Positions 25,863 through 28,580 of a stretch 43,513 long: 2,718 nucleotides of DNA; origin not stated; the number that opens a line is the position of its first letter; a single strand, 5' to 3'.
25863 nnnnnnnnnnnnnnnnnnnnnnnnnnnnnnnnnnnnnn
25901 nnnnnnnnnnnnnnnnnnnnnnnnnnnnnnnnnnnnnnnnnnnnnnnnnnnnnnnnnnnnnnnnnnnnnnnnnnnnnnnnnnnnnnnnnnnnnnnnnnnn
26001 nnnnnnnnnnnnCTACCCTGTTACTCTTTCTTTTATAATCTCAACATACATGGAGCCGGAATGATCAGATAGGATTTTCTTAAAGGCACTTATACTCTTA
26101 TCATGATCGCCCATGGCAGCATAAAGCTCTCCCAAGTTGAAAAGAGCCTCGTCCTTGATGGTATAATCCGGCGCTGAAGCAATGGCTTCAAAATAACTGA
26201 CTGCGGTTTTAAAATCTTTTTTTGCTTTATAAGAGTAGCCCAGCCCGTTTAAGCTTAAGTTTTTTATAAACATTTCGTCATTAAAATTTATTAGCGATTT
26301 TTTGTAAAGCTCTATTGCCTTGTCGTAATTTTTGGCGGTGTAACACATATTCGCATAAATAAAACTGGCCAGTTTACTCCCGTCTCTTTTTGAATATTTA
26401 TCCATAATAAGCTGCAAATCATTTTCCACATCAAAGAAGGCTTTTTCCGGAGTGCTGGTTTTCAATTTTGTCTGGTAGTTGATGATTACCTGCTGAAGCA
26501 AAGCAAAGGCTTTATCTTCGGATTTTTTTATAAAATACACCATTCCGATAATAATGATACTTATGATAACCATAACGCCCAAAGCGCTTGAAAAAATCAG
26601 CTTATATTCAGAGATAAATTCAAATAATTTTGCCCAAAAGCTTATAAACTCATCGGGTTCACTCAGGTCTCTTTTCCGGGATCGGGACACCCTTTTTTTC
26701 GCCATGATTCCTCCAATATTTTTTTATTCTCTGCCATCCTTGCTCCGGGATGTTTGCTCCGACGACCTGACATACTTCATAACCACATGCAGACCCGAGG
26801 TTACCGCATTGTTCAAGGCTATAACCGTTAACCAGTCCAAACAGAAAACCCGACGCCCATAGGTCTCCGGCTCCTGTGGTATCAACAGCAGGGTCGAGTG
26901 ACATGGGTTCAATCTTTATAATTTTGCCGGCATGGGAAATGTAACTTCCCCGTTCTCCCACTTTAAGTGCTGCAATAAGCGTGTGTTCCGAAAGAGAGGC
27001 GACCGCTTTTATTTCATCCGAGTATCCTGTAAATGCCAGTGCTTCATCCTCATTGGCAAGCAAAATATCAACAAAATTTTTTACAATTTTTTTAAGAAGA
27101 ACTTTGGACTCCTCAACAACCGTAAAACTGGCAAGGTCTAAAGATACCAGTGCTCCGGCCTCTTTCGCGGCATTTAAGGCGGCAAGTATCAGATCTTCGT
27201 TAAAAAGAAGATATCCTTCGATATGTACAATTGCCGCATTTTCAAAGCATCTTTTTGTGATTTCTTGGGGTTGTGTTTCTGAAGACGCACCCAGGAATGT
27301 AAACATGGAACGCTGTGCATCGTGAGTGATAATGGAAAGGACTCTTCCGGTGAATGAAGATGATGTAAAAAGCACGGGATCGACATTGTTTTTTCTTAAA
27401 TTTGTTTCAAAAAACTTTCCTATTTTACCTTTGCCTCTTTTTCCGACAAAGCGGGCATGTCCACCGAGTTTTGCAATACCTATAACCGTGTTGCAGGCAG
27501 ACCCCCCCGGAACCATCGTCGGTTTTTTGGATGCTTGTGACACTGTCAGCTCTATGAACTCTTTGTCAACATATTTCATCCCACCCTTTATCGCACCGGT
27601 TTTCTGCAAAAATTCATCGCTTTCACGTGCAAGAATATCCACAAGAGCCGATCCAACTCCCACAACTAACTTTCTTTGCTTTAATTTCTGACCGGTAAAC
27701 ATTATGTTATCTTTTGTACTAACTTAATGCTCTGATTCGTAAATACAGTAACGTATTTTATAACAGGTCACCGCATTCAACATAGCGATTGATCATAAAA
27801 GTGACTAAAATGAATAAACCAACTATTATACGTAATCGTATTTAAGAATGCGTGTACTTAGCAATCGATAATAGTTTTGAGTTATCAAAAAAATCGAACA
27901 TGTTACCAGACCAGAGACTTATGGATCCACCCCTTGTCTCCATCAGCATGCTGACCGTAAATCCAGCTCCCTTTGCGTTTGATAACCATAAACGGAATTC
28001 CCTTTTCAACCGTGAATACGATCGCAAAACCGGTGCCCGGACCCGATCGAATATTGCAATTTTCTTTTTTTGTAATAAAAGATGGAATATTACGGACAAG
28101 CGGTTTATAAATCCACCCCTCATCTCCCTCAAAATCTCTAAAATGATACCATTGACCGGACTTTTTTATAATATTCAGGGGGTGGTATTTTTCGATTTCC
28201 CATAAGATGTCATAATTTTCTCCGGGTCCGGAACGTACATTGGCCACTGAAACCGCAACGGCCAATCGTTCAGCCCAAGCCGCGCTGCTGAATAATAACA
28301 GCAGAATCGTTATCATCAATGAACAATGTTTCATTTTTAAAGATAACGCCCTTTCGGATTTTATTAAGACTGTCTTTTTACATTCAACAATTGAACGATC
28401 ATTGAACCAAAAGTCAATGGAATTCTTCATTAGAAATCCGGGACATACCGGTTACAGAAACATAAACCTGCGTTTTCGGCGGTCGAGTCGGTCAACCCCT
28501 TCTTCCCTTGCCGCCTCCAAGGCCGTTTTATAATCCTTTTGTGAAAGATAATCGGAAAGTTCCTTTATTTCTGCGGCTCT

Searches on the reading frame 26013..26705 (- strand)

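Call 6: search_protein_families(library=pfam, proteins=[window:26013-26705:-])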
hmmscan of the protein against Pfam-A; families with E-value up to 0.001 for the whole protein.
window:26013-26705:- (230 aa): 13 families
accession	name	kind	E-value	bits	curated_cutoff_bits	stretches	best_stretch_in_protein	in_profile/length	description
PF07719.23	TPR_2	-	6.3e-15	54.4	27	1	186-212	2-28/34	Tetratricopeptide repeat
PF00515.34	TPR_1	-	6.9e-14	51.4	27.8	1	186-212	2-28/34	Tetratricopeptide repeat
PF13174.12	TPR_6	-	2.4e-13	50.2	26.3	1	186-218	1-33/33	Tetratricopeptide repeat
PF13181.12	TPR_8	-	3.4e-12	45.9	25.7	1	186-212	2-28/34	Tetratricopeptide repeat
PF13424.12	TPR_12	-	4.6e-12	46.4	30.1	1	151-212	5-72/77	Tetratricopeptide repeat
PF13176.12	TPR_7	-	2.5e-09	36.9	27.9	0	187-212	1-26/36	Tetratricopeptide repeat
PF13432.12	TPR_16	-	6.1e-09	36.6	32.7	0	155-212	3-58/65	Tetratricopeptide repeat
PF13428.12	TPR_14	-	1.2e-07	32.2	23.5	0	186-218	2-34/44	Tetratricopeptide repeat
PF14559.12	TPR_19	-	3.6e-06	27.6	25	0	161-215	3-55/68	Tetratricopeptide repeat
PF25062.1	ARM_TT21_N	-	2.7e-05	24.5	40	1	102-224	90-207/222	Tetratricopeptide repeat protein 21 N-terminal ARM repeat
PF13374.12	TPR_10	-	3.5e-05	24.1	27.5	0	188-212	12-36/42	Tetratricopeptide repeat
PF09976.15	TPR_21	-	8.8e-05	22.8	25.5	1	43-218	13-179/193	Tetratricopeptide repeat-like domain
PF12895.13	ANAPC3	-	9.6e-05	23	27.2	0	106-137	18-49/82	Anaphase-promoting complex, cyclosome, subunit 3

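Call 44: search_protein_families(library=ncbifam, proteins=[window:26013-26705:-])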
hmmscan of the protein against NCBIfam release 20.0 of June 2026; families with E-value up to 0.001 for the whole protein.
window:26013-26705:- (230 aa): 9 families
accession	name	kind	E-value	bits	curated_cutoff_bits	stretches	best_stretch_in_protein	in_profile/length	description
TIGR02795.1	tol_pal_ybgF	equivalog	7.7e-10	39.4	90.1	1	155-219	45-110/119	tol-pal system protein YbgF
NF052312.1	T9SS_PorW_SprE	equivalog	1.9e-06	26.8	250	0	112-174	291-353/716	type IX secretion system periplasmic lipoprotein PorW/SprE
NF040959.1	MamA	equivalog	7.7e-06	25.5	200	0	158-225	46-111/204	magnetosome protein MamA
NF047507.1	TPR_BatC_Lepto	exception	2.8e-05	23.7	175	1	122-213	35-124/214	TPR repeat-containing protein BatC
TIGR02521.1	type_IV_pilW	equivalog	0.00029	20.5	154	1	118-213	72-163/234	type IV pilus biogenesis/stability protein PilW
TIGR00990.1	3a0801s09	subfamily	0.0003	19.5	757.25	0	117-152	133-168/615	mitochondrial import receptor subunit TOM70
TIGR02917.1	PEP_TPR_lipo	equivalog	0.00035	18.6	312.2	0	126-215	446-529/899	XrtA/PEP-CTERM system TPR-repeat protein PrsT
NF002725.1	PRK02603.1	equivalog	0.00068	19.7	143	0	156-214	42-101/173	photosystem I assembly protein Ycf3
NF033762.1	social_mot_Tgl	equivalog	0.00087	18.7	225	0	117-210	106-195/252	social motility TPR repeat lipoprotein Tgl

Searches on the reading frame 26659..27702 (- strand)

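Call 6: search_protein_families(library=pfam, proteins=[window:26659-27702:-])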
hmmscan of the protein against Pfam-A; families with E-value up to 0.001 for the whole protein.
window:26659-27702:- (347 aa): 1 family
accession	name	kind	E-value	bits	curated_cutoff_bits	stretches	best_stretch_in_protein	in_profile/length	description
PF00294.29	PfkB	-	2.2e-41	142.6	25.8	1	53-319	24-298/302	pfkB family carbohydrate kinase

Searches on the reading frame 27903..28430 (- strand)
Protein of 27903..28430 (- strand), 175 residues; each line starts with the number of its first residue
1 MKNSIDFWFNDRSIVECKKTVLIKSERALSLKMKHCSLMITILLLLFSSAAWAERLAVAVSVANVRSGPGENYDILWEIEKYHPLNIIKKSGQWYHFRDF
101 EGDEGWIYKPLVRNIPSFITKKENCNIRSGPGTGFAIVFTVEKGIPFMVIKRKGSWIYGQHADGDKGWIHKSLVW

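Call 6: search_protein_families(library=pfam, proteins=[window:27903-28430:-])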
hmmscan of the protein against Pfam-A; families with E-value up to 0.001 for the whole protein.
window:27903-28430:- (175 aa): 2 families
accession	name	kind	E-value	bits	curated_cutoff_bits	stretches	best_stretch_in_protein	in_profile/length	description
PF06347.19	SH3_4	-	1.3e-30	105.4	24.1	2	121-175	1-55/56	Bacterial SH3 domain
PF08239.17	SH3_3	-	1.1e-22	80.4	27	2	61-109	1-50/54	Bacterial SH3 domain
